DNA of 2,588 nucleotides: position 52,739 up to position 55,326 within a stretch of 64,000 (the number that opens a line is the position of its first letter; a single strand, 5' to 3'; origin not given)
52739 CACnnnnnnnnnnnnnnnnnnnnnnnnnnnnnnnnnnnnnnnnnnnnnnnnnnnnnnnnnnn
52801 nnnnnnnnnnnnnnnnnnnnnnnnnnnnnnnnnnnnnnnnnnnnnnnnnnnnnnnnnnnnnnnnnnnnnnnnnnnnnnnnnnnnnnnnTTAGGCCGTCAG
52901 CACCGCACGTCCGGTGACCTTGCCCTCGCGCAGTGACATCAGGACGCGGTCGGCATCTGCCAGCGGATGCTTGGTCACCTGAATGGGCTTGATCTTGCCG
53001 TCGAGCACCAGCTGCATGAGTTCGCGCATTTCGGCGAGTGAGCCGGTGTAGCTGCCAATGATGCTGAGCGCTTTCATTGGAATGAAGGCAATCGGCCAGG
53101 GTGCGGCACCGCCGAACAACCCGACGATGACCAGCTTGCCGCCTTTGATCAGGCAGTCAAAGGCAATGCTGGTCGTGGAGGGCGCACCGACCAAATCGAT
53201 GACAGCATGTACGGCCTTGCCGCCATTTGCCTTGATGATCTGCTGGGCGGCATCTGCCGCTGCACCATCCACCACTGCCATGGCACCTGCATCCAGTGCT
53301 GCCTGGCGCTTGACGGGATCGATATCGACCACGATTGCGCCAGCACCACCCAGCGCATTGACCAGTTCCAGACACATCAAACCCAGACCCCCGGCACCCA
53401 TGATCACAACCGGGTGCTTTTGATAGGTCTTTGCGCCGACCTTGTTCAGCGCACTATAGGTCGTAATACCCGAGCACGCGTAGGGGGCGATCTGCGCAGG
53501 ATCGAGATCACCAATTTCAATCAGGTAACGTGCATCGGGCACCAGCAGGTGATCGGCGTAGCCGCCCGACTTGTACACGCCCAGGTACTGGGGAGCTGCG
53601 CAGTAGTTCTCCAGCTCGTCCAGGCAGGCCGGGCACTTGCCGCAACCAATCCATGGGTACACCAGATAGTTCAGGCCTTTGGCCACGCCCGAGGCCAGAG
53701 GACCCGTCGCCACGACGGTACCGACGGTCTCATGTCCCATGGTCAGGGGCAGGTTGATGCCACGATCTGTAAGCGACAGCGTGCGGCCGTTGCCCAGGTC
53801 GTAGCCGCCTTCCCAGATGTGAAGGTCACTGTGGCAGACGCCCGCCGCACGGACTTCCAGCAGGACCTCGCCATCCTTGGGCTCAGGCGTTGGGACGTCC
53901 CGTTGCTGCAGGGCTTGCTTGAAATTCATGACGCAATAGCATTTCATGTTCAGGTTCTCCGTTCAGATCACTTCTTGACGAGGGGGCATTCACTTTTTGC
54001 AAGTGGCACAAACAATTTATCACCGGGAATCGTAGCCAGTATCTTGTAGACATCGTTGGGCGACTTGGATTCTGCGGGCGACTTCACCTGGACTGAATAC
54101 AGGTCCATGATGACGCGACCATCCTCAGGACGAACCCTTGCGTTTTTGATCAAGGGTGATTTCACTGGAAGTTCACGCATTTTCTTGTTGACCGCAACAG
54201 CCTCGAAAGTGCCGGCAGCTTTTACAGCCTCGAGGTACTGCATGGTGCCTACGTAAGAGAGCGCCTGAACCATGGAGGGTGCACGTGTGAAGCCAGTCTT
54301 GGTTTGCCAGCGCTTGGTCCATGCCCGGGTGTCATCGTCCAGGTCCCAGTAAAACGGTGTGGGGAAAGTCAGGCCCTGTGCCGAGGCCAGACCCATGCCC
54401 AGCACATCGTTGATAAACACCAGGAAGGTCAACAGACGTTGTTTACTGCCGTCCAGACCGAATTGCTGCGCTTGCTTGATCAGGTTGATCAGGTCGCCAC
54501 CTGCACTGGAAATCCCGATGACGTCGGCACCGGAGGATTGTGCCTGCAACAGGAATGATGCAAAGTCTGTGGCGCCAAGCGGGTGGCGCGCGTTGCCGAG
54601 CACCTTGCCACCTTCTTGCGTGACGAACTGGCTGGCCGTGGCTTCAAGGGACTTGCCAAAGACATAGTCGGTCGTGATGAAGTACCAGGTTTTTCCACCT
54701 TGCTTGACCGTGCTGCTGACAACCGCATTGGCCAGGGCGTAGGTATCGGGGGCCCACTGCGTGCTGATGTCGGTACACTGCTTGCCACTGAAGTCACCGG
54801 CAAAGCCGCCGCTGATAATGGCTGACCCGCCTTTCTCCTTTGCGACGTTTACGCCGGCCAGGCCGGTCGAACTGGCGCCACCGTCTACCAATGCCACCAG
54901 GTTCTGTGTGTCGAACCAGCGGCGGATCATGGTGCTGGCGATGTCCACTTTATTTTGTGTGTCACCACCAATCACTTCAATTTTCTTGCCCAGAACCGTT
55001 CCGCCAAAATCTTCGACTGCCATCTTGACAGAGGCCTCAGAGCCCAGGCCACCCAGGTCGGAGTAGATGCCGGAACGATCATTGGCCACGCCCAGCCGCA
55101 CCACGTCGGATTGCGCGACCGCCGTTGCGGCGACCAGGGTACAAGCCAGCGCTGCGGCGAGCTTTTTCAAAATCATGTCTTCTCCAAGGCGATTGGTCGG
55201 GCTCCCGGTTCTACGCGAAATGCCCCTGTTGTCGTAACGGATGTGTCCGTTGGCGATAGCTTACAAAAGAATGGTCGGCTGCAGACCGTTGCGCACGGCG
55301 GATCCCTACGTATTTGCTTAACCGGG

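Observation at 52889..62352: Uncharacterised CoA- and ThDP-dependent catabolic pathway with two uptake systems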

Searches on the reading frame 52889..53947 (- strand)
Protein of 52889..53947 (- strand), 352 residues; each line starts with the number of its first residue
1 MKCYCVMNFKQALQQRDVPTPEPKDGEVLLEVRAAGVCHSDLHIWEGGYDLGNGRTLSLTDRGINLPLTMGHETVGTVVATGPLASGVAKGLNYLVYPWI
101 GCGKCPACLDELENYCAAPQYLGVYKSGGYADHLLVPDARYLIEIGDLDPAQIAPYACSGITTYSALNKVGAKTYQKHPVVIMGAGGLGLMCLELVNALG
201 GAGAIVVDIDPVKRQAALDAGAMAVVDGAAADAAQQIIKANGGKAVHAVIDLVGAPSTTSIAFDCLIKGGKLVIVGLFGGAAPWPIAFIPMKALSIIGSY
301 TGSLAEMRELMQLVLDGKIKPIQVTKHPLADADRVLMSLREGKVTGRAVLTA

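Call 3: search_protein_families(library=pfam, proteins=[window:52889-53947:-])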
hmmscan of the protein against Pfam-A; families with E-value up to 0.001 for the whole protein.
window:52889-53947:- (352 aa): 3 families
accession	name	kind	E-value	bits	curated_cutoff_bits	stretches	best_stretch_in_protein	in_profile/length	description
PF08240.17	ADH_N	-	4.7e-24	85.1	23.5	1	24-144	1-101/104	Alcohol dehydrogenase GroES-like domain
PF00107.32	ADH_zinc_N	-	9.2e-24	84.3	31.8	1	187-314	1-127/129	Zinc-binding dehydrogenase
PF13602.12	ADH_zinc_N_2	-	3.4e-12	47.9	27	1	221-350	2-134/134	Zinc-binding dehydrogenase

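Call 4: search_protein_families(library=ncbifam, proteins=[window:52889-53947:-])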
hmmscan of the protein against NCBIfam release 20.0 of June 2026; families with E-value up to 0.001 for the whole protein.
window:52889-53947:- (352 aa): 23 families
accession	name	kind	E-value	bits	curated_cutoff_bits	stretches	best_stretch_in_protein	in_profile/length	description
NF006940.0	PRK09422.1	equivalog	3.2e-44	151.3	344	1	14-350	13-333/338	alcohol dehydrogenase AdhP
NF010344.0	PRK13771.1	subfamily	1.2e-37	129.6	349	1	1-351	1-332/334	putative alcohol dehydrogenase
NF047908.1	AldhRedAhr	equivalog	7.5e-37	127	470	1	2-352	5-335/335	NADPH-dependent aldehyde reductase Ahr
NF003808.0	PRK05396.1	equivalog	1.9e-36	125.6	380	1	9-350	9-338/341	L-threonine 3-dehydrogenase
NF041097.1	keto_inos_dh_IolM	equivalog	5.3e-36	124.1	450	1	13-342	40-380/389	scyllo-inosose 3-dehydrogenase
TIGR00692.1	tdh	equivalog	9.8e-35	120.2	458.35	1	15-350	13-338/340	L-threonine 3-dehydrogenase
TIGR03201.1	dearomat_had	equivalog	7.8e-32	110.7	338.65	1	10-351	8-348/349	6-hydroxycyclohex-1-ene-1-carbonyl-CoA dehydrogenase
TIGR03366.1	HpnZ_proposed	hypoth_equivalog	4.2e-31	108.3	328.1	1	21-280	1-257/315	putative phosphonate catabolism associated alcohol dehydrogenase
TIGR02822.1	adh_fam_2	subfamily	4.5e-29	101.6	283.5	1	12-350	14-328/329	zinc-binding alcohol dehydrogenase family protein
NF041172.1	AcrlCoa_red_Thmprot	equivalog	1.6e-26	93.1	500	1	1-350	1-332/334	acryloyl-CoA reductase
NF007375.0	PRK09880.1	equivalog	2.7e-25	88.8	469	1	6-324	9-313/344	L-idonate 5-dehydrogenase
NF007489.0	PRK10083.1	equivalog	3.4e-25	88.8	376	1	9-329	8-311/339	Zn-dependent oxidoreductase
TIGR03989.1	Rxyl_3153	subfamily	9.2e-25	87.7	440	2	6-117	7-106/370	NDMA-dependent alcohol dehydrogenase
TIGR03451.1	mycoS_dep_FDH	equivalog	2.7e-22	79.1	512.9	1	11-277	12-277/358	S-(hydroxymethyl)mycothiol dehydrogenase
TIGR02824.1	quinone_pig3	subfamily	6e-22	78.1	296.8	2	120-351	84-324/325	putative NAD(P)H quinone oxidoreductase, PIG3 family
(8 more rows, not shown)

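Call 15: search_solved_structures(query=window:52889-53947:-, max_evalue=1e-20)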
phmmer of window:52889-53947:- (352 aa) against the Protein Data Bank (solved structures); distinct sequences matched with E-value up to 1e-20: 60.
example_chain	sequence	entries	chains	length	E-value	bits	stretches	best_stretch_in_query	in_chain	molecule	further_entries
2eer_A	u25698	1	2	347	1.9e-65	224.7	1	7-351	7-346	NAD-dependent alcohol dehydrogenase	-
1jvb_A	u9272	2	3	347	1.4e-61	212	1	9-350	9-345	NAD(H)-DEPENDENT ALCOHOL DEHYDROGENASE | NAD-dependent alcohol dehydrogenase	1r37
1nto_A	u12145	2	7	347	3.9e-61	210.5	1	9-350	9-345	NAD-dependent alcohol dehydrogenase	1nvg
3i4c_A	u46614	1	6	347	3e-59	204.3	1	9-350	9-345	NAD-dependent alcohol dehydrogenase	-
6ffz_A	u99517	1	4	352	2.6e-50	174.9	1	17-350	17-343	Alcohol dehydrogenase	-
6ffx_A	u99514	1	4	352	5.6e-50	173.8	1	17-350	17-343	Alcohol dehydrogenase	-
5o9d_A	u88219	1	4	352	5.3e-49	170.6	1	17-350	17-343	Alcohol dehydrogenase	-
2xaa_A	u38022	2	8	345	7.5e-49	170.1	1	17-350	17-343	SECONDARY ALCOHOL DEHYDROGENASE | ADH-A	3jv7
5o8h_A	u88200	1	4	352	8.7e-49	169.9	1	17-350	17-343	Alcohol dehydrogenase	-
8uar_A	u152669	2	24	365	9.2e-49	169.8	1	17-350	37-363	Rhodococcus ruber ADH | Rhodococcus ruber Alcohol Dehydrogenase Chain A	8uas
5od3_A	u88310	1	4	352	1e-48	169.7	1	17-350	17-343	Alcohol dehydrogenase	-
8z6z_A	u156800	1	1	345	1.5e-48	169.1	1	17-350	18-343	alcohol dehydrogenase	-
8z6y_A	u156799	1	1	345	1.6e-48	169.1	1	17-350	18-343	alcohol dehydrogenase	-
5o8q_A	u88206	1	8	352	1.7e-48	169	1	17-350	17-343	Alcohol dehydrogenase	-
6iqd_A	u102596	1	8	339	1.8e-48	168.9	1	1-350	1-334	Alcohol dehydrogenase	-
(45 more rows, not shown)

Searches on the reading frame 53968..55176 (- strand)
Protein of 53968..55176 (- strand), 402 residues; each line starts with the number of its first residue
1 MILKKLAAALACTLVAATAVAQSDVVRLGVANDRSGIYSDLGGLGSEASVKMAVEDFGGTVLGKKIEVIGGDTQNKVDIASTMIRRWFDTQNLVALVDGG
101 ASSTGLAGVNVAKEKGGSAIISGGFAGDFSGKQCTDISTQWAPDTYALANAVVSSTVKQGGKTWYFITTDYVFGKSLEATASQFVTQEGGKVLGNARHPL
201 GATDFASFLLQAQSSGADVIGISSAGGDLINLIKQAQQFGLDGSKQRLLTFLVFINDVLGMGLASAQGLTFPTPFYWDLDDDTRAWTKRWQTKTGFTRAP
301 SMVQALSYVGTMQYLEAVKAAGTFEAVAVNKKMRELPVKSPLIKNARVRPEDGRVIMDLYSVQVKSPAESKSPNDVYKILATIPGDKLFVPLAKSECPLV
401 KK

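Call 3: search_protein_families(library=pfam, proteins=[window:53968-55176:-])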
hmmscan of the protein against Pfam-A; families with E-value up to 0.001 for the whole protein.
window:53968-55176:- (402 aa): 2 families
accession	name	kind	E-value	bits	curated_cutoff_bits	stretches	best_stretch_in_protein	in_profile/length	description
PF13458.12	Peripla_BP_6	-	4e-93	313.2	31.7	1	26-365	2-339/343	Periplasmic binding protein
PF13433.12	Peripla_BP_5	-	1.9e-19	70.4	27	1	48-342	22-315/363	Periplasmic binding protein domain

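Call 4: search_protein_families(library=ncbifam, proteins=[window:53968-55176:-])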
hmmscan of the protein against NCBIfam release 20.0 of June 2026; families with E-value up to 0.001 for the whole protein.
window:53968-55176:- (402 aa): 2 families
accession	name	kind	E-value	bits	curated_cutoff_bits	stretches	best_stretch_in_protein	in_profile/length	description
TIGR03407.1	urea_ABC_UrtA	exception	7.9e-21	74.4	492.75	1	44-342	18-318/361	urea ABC transporter substrate-binding protein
TIGR03669.1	urea_ABC_arch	equivalog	5.5e-13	48.6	494.8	1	27-220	2-192/375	urea ABC transporter substrate-binding protein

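Call 52: search_solved_structures(query=window:53968-55176:-, max_evalue=1e-15)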
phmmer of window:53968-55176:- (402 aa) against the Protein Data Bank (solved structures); distinct sequences matched with E-value up to 1e-15: 4.
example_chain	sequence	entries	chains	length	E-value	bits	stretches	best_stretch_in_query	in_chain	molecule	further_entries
3i09_A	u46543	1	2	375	1.5e-96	327.3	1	23-399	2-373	Periplasmic branched-chain amino acid-binding protein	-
3n0w_A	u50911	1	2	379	3.3e-71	243.9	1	25-399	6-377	ABC branched chain amino acid family transporter, periplasmic ligand binding protein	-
4maa_A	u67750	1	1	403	4.6e-28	101.9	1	10-381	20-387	Putative branched-chain amino acid ABC transporter, periplasmic amino acid-binding protein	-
8tg1_A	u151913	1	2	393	8e-16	61.6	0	23-334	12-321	Extracellular ligand-binding receptor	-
